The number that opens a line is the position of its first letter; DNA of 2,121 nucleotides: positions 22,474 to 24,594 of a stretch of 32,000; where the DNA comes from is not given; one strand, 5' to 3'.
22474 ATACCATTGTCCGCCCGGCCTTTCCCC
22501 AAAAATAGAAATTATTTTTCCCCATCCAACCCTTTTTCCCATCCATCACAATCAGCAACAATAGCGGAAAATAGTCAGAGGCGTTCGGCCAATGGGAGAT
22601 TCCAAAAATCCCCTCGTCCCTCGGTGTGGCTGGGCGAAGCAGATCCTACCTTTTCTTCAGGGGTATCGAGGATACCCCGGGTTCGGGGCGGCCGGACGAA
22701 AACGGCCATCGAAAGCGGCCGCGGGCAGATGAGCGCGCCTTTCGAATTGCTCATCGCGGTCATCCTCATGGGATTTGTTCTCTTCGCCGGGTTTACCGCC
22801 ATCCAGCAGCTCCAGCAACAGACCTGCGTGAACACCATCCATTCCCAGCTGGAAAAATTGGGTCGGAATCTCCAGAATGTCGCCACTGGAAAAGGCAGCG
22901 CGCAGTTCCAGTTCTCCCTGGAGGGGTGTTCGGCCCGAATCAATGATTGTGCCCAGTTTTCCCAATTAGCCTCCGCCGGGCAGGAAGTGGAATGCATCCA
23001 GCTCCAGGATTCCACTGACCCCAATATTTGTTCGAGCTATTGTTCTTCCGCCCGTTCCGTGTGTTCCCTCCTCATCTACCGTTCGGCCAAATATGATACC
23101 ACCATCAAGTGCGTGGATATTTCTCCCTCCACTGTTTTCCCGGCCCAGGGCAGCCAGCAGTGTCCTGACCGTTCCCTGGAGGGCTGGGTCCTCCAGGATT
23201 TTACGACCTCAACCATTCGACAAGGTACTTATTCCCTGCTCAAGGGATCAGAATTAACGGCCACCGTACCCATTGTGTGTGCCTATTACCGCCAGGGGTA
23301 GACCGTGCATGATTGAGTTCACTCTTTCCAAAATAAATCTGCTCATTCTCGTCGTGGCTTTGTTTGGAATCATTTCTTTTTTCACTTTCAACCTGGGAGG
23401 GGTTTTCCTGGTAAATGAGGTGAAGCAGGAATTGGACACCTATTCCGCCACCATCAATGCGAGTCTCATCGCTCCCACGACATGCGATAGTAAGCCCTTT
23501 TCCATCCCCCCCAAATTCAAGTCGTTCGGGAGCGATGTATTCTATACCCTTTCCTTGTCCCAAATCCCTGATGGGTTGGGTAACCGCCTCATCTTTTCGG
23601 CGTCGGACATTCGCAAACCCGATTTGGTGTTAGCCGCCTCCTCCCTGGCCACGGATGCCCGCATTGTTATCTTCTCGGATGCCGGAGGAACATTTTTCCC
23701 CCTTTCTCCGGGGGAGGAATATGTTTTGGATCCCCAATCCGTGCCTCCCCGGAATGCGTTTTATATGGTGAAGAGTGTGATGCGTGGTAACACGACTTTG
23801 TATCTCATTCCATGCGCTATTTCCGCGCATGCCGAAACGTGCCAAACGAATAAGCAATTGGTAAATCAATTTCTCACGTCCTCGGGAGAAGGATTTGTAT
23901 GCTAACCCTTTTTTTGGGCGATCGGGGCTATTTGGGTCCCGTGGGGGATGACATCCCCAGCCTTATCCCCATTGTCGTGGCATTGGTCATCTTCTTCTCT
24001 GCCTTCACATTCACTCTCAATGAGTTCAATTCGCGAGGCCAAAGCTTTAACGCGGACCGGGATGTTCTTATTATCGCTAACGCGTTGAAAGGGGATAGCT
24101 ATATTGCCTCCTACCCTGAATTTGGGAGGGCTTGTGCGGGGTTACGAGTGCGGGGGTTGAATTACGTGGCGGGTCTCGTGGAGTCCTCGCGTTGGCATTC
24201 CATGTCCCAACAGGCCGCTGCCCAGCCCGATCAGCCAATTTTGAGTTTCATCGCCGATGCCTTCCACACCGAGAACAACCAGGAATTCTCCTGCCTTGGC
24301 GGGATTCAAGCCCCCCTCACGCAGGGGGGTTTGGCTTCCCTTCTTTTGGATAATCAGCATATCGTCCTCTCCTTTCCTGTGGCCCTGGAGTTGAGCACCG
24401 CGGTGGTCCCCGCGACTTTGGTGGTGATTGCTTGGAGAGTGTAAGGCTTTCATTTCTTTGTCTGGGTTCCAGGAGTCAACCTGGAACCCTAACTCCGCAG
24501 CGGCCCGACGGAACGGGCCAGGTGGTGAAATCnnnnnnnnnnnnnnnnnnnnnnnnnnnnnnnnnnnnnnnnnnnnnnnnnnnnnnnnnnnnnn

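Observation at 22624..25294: Four-gene operon of pilin-like proteins (class-III / TadE-like N-termini) without any assembly machinery nearby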

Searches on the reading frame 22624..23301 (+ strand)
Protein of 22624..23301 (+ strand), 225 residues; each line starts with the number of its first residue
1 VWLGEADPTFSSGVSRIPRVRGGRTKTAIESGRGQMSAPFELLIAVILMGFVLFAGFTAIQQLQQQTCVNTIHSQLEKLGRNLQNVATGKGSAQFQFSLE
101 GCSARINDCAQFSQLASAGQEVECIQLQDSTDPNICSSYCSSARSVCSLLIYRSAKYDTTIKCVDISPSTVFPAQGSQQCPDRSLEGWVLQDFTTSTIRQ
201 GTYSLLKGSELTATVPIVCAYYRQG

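Call 5: search_protein_families(library=pfam, proteins=[window:22624-23301:+], max_evalue=1)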
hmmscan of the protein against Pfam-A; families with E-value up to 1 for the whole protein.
window:22624-23301:+ (225 aa): 1 family
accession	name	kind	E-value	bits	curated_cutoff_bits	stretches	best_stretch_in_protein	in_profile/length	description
PF18558.8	HTH_51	-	0.048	13.8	50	1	54-91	16-54/88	Methyltransferase, Helix-turn-helix domain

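Call 26: search_protein_families(library=ncbifam, proteins=[window:22624-23301:+], max_evalue=1)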
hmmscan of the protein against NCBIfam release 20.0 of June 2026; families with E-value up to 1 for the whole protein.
window:22624-23301:+ (225 aa): 1 family
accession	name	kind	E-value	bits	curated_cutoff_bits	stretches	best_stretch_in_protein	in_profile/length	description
NF040982.1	ComGD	equivalog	0.037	14.4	70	1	41-99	8-67/139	competence type IV pilus minor pilin ComGD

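Call 32: find_homologous_proteins(query=window:22717-23301:+, max_evalue=0.001)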
Query window:22717-23301:+ (194 aa): 43 proteins with E <= 0.001 among 107 candidates.
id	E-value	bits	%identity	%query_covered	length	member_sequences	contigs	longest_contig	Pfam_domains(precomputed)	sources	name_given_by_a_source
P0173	6.3e-120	416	100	98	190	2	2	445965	-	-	-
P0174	1.6e-85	304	73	98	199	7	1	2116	-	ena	-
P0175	3.7e-84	299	72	99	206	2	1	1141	-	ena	-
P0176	2.9e-83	296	70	99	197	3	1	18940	-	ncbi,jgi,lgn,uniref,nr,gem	ncbi:MAG: hypothetical protein FJY86_04105 [Candidatus Diapherotrites archaeon]|uniref:Uncharacteriz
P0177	3.5e-83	296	70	99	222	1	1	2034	-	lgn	-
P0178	3.8e-83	296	70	99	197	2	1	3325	-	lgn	-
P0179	1.4e-82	294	73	98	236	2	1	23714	-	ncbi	-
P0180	1.5e-82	294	69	98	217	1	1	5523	-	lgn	-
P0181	1.9e-82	294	71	98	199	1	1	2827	-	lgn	-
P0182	2.3e-82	293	71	100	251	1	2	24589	-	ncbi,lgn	-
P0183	4.6e-82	292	72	98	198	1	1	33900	-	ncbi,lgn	-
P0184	7.6e-82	292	71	99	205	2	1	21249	-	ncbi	-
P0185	9.0e-82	291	69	98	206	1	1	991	-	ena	-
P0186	1.7e-81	290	69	98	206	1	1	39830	-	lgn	-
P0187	3.2e-81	290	70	99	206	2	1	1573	-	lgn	-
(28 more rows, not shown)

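Call 42: predict_structure(alignment_id=A3)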
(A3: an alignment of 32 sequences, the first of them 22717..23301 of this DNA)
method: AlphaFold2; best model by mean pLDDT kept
length: 194 residues; sequences in the alignment: 32
mean_pLDDT: 92.9   pTM: 0.83
mean pLDDT of the five models: 92.9, 90.1, 89.4, 88.4, 86.7
residues with pLDDT >= 90: 165; 70-90: 22; 50-70: 6; < 50: 1
segments of 3 or more residues with pLDDT < 50: none
pLDDT, mean of each block of 10 residues (from residue 1): 65 94 96 95 97 93 95 92 95 96 94 92 96 95 93 96 94 93 93 92
secondary structure, 60 per line:
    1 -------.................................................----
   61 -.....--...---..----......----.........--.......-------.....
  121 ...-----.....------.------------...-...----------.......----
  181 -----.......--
elements in order: H8-56 E62-66 H81-86 E91-99 H102-108 E116-123 E129-133 E157-159 E170-176 E186-192

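Call 44: fold_search(model_id=the predicted structure, library=pdb)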
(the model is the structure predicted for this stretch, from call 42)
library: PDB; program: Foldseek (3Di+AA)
matches with E <= 10: 243; with E <= 0.001: 0
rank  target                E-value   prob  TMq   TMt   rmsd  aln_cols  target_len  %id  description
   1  6e09_A                5.7e-01  0.14  0.22  0.20  15.6       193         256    7  Crystal Structure of Helicobacter pylori TlpA Chemoreceptor Ligand Binding Domain (released 2018-09-12)
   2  6e09_C                6.0e-01  0.14  0.25  0.20  16.2       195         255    8  Crystal Structure of Helicobacter pylori TlpA Chemoreceptor Ligand Binding Domain (released 2018-09-12)
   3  6e0a_A                6.8e-01  0.10  0.25  0.20  15.9       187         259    8  Crystal Structure of Helicobacter pylori TlpA Chemoreceptor Ligand Binding Domain (released 2018-09-12)
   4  6xza_L1               6.8e-01  0.06  0.13  0.18  15.3       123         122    9  E. coli 70S ribosome in complex with dirithromycin, and deacylated tRNA(iMet) (focused classification). (released 2020-11-04)
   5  8a22_Bl               6.8e-01  0.06  0.14  0.20  17.7       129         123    8  Structure of the mitochondrial ribosome from Polytomella magna (released 2022-11-16)
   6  3jbw_B                8.1e-01  0.04  0.14  0.09  14.6       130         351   12  Cryo-electron microscopy structure of RAG Paired Complex (with NBD, no symmetry) (released 2015-12-09)
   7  6qld_L                1.0e+00  0.04  0.13  0.11  14.0       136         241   15  Structure of inner kinetochore CCAN-Cenp-A complex (released 2019-10-02)
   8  9kpj                  1.1e+00  0.09  0.25  0.19  16.4       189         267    9  Crystal structure of Helicobacter pylori chemoreceptor TlpA ligand-binding domain in complex with indole (released 2025-10-22)
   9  5zwm_v                1.2e+00  0.14  0.16  0.18   7.2        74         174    8  Cryo-EM structure of the yeast pre-B complex at an average resolution of 3.4~4.6 angstrom (tri-snRNP and U2 snRNP Part (released 2018-08-29)
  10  9igt_J                1.2e+00  0.04  0.14  0.22  18.1       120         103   11  Assembly intermediate of human mitochondrial ribosome small subunit bound to METTL15, RBFA, and mtIF2 (State M2.1) (released 2026-03-11)
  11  6ah0_v                1.2e+00  0.15  0.18  0.32   8.2        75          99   13  The Cryo-EM Structure of the Precusor of Human Pre-catalytic Spliceosome (pre-B complex) (released 2018-11-14)
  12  4ybb_AL               1.2e+00  0.05  0.14  0.20  15.7       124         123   10  High-resolution structure of the Escherichia coli ribosome (released 2015-03-18)
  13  4awd_A                1.3e+00  0.02  0.10  0.07  13.6        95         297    9  Crystal structure of the beta-porphyranase BpGH16B (BACPLE_01689) from the human gut bacterium Bacteroides plebeius (released 2012-07-25)
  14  3qqm_C                1.4e+00  0.15  0.18  0.17   8.7        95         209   13  Crystal structure of a Putative amino-acid aminotransferase (NP_104211.1) from Mesorhizobium loti at 2.30 A resolution (released 2011-03-02)
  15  6e09_D                1.4e+00  0.09  0.25  0.20  16.5       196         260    8  Crystal Structure of Helicobacter pylori TlpA Chemoreceptor Ligand Binding Domain (released 2018-09-12)
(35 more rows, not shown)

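Call 47: search_solved_structures(query=A3, max_evalue=10)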
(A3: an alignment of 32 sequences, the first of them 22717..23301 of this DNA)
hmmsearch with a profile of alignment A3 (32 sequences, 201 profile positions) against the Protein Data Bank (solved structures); distinct sequences matched with E-value up to 10: 2.
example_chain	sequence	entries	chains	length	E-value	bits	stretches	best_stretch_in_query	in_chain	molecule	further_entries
8pfb_G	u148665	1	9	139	0.23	14.1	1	18-64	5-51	Type IV pilin PilE1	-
7kep_A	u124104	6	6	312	0.24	14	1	21-105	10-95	Beta-lactamase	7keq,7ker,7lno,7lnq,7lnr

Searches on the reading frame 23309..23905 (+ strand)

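Call 5: search_protein_families(library=pfam, proteins=[window:23309-23905:+], max_evalue=1)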
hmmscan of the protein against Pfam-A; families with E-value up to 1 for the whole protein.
window:23309-23905:+ (198 aa): 0 families

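Call 26: search_protein_families(library=ncbifam, proteins=[window:23309-23905:+], max_evalue=1)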
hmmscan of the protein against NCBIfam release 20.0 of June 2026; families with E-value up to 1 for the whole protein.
window:23309-23905:+ (198 aa): 1 family
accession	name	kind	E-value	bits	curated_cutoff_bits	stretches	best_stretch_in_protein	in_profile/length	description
NF045747.1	MPN313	equivalog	0.076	13.4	100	1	19-52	13-46/87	MPN313 family protein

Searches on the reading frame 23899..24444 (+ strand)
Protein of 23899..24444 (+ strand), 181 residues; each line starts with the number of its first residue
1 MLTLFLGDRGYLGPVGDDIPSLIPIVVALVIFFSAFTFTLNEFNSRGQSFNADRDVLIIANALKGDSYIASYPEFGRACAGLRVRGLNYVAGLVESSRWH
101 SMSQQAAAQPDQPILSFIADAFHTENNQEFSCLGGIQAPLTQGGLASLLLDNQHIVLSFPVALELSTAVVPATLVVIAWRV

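Call 5: search_protein_families(library=pfam, proteins=[window:23899-24444:+], max_evalue=1)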
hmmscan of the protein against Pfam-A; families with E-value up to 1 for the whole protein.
window:23899-24444:+ (181 aa): 0 families

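Call 7: find_encoding_contigs(protein=window:23899-24444:+, flank=10000, max_places=6)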
Protein window:23899-24444:+ (181 aa): 3 contigs read that carry it; 2 places shown.
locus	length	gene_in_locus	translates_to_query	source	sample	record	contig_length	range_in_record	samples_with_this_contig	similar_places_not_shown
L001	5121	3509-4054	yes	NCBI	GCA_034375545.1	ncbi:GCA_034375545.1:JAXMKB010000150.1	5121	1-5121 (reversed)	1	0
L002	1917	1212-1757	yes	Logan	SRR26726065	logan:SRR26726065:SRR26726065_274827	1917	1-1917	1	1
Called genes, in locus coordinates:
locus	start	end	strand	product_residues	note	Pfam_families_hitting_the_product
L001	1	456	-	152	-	?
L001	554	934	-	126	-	PF01638:HxlR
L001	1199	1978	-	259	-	PF12705:PDDEXK_1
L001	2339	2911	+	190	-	-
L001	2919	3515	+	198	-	-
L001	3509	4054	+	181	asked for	-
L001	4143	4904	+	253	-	-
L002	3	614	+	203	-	?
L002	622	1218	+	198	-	-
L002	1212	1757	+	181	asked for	-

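Call 26: search_protein_families(library=ncbifam, proteins=[window:23899-24444:+], max_evalue=1)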
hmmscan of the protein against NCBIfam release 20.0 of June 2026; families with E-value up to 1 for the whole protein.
window:23899-24444:+ (181 aa): 0 families

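Call 76: search_protein_representatives(protein=window:23899-24444:+)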
Query: 181 residues. Proteins with E-value up to 0.001 (for the whole library): 183; up to 1e-10: 103; up to 1e-30: 2. The best 150 are listed.
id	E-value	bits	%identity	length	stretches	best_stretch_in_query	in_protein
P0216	6.3e-52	192.3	57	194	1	6-181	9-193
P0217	7.3e-32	127.0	45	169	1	8-180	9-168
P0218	1.1e-26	110.1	38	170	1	6-180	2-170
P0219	5.8e-26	107.7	38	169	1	7-180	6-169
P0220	4.7e-25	104.8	47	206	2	5-94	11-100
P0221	5.5e-25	104.5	36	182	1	9-180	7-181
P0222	2.7e-24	102.3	39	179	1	9-180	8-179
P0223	3.5e-24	101.9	35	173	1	4-180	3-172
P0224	6.1e-24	101.2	37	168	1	6-180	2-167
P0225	1.5e-22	96.7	46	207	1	6-96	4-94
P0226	2.4e-22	95.9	36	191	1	8-180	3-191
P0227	2.6e-22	95.8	40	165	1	9-180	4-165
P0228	4.9e-22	95.0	39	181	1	6-180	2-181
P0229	7.3e-22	94.4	41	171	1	6-180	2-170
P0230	7.9e-22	94.3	39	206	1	7-179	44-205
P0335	2.5e-08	50.3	44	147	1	8-71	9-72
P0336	2.9e-08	50.1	43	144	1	7-66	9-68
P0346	1.7e-07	47.6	28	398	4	2-54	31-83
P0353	1.4e-06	44.6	40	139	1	9-66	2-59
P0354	1.9e-06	44.2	40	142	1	8-69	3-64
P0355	1.9e-06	44.2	43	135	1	9-66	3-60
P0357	2.1e-06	44.0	42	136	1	8-62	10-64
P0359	3.1e-06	43.5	42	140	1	9-68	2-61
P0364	5.0e-06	42.8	37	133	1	9-62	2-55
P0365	1.1e-05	41.7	30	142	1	9-91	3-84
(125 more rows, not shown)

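Call 77: search_protein_families(library=pfam, proteins=[P0346, P0353, P0354, P0355, P0357, P0359, P0364, P0365, P0335, P0336], max_evalue=0.1)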
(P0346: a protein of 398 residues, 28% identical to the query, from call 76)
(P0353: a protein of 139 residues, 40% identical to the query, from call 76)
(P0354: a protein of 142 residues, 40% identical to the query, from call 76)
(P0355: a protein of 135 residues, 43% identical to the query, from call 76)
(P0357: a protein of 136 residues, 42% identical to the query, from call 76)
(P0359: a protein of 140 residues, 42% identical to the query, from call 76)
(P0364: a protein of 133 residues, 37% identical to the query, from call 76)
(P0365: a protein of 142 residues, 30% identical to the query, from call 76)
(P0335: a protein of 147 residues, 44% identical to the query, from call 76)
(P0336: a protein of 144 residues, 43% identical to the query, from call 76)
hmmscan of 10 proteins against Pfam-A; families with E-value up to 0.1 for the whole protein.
P0346 (398 aa): 13 families
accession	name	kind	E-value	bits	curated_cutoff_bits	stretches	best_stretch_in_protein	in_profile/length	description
PF21178.2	Itf52_C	-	5.7e-06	26.4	27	0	148-168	18-38/51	Intraflagellar transport protein 52, C-terminal domain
PF09276.15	Pertus-S5-tox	-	4.6e-05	23.8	25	0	332-358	63-89/97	Pertussis toxin S5 subunit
PF05592.18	Bac_rhamnosid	-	0.00097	19.5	22.2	0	106-147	7-47/102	Bacterial alpha-L-rhamnosidase concanavalin-like domain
PF25262.1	DUF7862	-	0.0019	18.7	27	0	132-156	30-54/85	Domain of unknown function (DUF7862)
PF03775.22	MinC_C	-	0.0021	18.5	33.2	0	317-334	32-49/102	Septum formation inhibitor MinC, C-terminal domain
PF24949.1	DUF7760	-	0.006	16.2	27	0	195-285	79-169/253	Domain of unknown function (DUF7760)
PF09356.15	Phage_BR0599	-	0.011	16.5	22.9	0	107-138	21-52/80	Phage conserved hypothetical protein BR0599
PF22446.2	Lac_Phage_Head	-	0.026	15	26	0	146-192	65-111/199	Head N-terminal domain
PF18891.5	FANCL_d3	-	0.031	14.9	23.7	0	182-211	23-52/97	FANCL UBC-like domain 3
PF18195.6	GatD_N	-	0.038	13.8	25.7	0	128-146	2-20/54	GatD N-terminal domain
PF18559.7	Exop_C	-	0.058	13.6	26.1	0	162-211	35-84/155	Galactose-binding domain-like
PF19406.5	PKD_5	-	0.07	13.5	25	0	111-157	39-85/88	PKD-like domain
PF01336.31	tRNA_anti-codon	-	0.092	13.1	27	0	193-228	25-60/75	OB-fold nucleic acid binding domain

P0353 (139 aa): 0 families

P0354 (142 aa): 0 families

P0355 (135 aa): 0 families

P0357 (136 aa): 0 families

P0359 (140 aa): 0 families

P0364 (133 aa): 0 families

P0365 (142 aa): 1 family
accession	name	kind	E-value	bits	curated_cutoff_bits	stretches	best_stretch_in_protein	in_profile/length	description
PF20995.3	Tla3_C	-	0.096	13.1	24.8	0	59-135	47-124/136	Type VI lipase adapter protein Tla3, C-terminal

P0335 (147 aa): 0 families

P0336 (144 aa): 0 families
